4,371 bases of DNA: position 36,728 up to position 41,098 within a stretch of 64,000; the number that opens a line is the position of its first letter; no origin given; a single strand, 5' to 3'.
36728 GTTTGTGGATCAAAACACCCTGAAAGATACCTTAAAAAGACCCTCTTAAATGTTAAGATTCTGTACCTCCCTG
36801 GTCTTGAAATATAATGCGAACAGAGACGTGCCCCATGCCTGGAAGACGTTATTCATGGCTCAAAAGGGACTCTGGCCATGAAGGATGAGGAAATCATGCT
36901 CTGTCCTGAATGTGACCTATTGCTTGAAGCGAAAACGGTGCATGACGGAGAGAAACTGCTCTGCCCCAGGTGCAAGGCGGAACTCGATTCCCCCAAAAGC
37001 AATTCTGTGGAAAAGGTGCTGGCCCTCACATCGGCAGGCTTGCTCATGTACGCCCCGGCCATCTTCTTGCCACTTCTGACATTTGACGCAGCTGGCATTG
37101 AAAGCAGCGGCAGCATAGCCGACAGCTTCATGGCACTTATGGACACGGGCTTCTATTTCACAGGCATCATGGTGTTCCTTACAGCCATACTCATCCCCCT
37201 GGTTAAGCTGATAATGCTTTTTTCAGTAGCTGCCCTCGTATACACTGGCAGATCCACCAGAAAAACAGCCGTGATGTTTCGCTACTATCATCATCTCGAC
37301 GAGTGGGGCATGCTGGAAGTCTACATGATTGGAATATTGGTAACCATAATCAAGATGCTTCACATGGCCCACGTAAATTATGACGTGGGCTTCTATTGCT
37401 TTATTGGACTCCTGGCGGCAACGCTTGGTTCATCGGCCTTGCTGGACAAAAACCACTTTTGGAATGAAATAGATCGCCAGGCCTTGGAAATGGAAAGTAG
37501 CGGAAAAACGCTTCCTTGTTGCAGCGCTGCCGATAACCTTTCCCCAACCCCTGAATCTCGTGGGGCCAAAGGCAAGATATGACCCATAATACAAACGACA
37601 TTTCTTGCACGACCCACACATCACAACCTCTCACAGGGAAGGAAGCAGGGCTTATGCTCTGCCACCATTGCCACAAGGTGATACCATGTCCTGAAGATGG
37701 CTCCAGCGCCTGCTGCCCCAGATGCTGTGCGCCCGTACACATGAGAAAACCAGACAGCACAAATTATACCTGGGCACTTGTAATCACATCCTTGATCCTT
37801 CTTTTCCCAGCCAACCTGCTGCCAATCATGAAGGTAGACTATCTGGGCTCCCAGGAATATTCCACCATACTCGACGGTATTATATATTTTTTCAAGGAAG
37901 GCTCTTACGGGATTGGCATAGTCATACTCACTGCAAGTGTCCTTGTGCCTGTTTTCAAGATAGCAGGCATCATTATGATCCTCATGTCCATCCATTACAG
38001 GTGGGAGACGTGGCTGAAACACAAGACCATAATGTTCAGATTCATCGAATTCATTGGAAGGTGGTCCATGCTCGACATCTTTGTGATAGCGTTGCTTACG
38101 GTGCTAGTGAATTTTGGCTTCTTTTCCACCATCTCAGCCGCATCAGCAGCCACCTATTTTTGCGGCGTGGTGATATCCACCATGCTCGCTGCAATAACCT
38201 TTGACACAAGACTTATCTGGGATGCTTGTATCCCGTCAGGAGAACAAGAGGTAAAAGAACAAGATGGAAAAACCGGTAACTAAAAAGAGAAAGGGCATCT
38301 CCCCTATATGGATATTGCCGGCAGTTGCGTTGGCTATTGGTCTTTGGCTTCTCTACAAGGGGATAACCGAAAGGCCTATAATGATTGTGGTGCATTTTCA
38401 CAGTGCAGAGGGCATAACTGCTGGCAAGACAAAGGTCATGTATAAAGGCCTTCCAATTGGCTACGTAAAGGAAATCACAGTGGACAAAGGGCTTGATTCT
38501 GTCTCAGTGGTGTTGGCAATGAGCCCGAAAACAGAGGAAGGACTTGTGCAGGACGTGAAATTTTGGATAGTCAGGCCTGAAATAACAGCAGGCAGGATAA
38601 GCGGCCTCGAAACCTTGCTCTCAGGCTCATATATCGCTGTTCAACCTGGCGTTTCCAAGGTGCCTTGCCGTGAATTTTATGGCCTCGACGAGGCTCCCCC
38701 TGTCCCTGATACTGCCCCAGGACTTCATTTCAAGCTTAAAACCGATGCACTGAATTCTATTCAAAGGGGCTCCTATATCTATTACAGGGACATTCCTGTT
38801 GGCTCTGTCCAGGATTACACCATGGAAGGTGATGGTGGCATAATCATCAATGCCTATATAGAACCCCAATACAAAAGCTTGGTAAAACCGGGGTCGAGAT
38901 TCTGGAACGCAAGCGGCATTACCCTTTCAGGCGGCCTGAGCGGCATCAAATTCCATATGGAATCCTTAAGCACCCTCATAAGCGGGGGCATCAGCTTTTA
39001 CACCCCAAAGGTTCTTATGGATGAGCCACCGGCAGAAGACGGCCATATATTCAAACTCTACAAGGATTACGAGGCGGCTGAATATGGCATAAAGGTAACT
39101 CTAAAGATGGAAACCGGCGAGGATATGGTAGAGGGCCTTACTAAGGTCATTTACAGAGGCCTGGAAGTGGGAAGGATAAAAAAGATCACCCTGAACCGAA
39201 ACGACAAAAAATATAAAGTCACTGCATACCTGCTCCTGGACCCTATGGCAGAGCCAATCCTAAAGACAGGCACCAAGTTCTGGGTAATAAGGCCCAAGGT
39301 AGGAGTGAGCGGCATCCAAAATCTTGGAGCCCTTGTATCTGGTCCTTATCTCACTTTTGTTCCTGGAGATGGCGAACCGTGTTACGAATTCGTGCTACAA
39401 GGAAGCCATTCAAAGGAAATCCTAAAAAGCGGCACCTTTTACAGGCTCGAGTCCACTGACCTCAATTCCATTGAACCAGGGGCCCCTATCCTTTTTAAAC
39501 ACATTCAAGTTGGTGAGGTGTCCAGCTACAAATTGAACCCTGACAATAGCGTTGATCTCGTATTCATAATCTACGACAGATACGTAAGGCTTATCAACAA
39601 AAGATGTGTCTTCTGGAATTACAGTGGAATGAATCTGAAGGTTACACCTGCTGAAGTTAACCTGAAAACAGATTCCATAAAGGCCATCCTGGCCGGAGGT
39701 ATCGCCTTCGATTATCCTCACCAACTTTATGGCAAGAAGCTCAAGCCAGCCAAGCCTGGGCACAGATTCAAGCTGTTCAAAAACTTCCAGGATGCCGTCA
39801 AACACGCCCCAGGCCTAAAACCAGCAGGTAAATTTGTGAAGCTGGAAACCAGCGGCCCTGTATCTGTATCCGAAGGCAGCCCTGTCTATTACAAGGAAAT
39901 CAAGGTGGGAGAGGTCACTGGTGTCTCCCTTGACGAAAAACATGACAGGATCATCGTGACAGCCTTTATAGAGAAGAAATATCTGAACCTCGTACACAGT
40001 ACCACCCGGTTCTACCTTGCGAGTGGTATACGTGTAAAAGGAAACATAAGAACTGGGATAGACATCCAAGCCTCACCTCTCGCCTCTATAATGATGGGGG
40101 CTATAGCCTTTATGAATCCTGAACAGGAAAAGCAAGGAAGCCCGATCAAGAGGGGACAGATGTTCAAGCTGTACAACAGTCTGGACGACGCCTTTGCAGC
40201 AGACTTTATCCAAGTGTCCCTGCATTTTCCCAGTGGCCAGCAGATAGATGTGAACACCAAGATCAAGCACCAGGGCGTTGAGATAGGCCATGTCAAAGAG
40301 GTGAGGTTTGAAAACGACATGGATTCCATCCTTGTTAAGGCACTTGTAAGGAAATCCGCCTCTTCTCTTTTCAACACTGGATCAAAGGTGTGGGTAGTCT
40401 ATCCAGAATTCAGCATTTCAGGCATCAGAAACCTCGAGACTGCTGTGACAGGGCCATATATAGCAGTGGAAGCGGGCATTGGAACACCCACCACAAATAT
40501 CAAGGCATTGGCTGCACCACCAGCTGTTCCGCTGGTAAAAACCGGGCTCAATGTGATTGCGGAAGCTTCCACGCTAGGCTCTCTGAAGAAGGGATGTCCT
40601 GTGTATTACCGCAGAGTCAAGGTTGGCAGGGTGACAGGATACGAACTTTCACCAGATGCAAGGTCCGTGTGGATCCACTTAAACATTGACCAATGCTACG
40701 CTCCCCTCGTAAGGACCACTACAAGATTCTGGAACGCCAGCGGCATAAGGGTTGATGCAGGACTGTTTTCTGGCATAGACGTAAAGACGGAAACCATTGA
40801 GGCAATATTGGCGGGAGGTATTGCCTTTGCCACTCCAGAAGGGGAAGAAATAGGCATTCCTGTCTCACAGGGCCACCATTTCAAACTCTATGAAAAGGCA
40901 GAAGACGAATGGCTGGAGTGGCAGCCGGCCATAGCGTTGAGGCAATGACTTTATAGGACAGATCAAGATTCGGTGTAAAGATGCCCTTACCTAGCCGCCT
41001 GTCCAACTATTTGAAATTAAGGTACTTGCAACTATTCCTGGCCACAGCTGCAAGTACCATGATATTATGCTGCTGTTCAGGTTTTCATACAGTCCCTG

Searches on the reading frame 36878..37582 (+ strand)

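Call 37: search_protein_families(library=ncbifam, proteins=[window:36878-37582:+], max_evalue=0.00001)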
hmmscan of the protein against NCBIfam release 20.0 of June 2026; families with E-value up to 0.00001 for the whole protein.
window:36878-37582:+ (234 aa): 2 families
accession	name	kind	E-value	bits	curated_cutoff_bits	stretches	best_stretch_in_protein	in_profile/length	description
TIGR00155.1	pqiA_fam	subfamily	4.7e-34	118.1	260.35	1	4-217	11-220/403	PqiA/YebS family transporter subunit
NF011683.0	PRK15103.1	equivalog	1.2e-26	93.7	562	1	3-202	7-204/421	membrane integrity-associated transporter subunit PqiA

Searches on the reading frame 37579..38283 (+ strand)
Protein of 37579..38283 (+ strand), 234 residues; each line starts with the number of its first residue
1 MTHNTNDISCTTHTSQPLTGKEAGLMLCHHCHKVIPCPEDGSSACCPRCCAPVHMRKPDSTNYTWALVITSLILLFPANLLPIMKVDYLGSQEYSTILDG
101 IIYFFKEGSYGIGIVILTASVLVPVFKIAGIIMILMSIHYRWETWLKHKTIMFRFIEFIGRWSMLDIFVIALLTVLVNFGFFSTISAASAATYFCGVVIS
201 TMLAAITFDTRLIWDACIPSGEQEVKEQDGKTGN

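Call 37: search_protein_families(library=ncbifam, proteins=[window:37579-38283:+], max_evalue=0.00001)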
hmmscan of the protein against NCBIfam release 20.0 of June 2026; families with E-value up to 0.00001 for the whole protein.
window:37579-38283:+ (234 aa): 2 families
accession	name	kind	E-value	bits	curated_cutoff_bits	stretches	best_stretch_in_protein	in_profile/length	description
TIGR00155.1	pqiA_fam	subfamily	8.3e-61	206.2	260.35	1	19-216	209-403/403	PqiA/YebS family transporter subunit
NF011683.0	PRK15103.1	equivalog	2.2e-55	188.4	562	1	14-227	210-419/421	membrane integrity-associated transporter subunit PqiA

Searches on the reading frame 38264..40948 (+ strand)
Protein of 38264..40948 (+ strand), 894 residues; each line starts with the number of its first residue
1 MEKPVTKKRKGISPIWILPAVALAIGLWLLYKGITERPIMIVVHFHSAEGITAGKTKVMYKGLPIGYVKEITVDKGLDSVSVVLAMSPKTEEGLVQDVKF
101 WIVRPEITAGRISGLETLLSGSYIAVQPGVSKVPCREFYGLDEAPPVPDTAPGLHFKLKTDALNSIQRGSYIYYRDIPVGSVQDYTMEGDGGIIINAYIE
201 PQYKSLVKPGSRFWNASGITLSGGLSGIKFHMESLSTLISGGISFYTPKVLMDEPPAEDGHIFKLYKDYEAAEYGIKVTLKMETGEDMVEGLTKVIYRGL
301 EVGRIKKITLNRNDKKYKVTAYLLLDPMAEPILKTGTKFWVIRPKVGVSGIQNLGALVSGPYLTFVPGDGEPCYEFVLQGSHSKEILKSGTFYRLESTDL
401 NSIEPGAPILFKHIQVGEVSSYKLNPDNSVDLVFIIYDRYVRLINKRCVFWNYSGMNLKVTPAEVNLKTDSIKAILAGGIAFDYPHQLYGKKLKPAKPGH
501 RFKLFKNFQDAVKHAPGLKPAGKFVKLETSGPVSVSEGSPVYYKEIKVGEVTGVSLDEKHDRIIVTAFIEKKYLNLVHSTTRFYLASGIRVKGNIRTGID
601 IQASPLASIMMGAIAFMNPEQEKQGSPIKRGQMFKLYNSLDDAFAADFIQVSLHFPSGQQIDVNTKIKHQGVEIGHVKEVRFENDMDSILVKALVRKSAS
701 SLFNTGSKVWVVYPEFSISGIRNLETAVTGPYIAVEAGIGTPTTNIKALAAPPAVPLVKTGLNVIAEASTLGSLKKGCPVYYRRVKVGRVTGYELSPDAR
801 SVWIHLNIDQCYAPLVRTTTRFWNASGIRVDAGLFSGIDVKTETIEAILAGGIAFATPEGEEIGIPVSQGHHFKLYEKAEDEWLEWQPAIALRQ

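Call 37: search_protein_families(library=ncbifam, proteins=[window:38264-40948:+], max_evalue=0.00001)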
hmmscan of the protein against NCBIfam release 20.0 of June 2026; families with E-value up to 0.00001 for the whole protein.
window:38264-40948:+ (894 aa): 3 families
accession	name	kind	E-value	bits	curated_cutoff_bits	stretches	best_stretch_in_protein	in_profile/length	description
NF008070.2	PRK10807.1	equivalog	7.1e-182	605.9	525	4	7-273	4-272/542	intermembrane transport protein PqiB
TIGR00996.1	Mtu_fam_mce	paralog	4.3e-23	81.9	140.5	0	34-99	25-88/291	MCE family protein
TIGR04430.1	OM_asym_MlaD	equivalog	1.2e-22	80.3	135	0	39-132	39-118/146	outer membrane lipid asymmetry maintenance protein MlaD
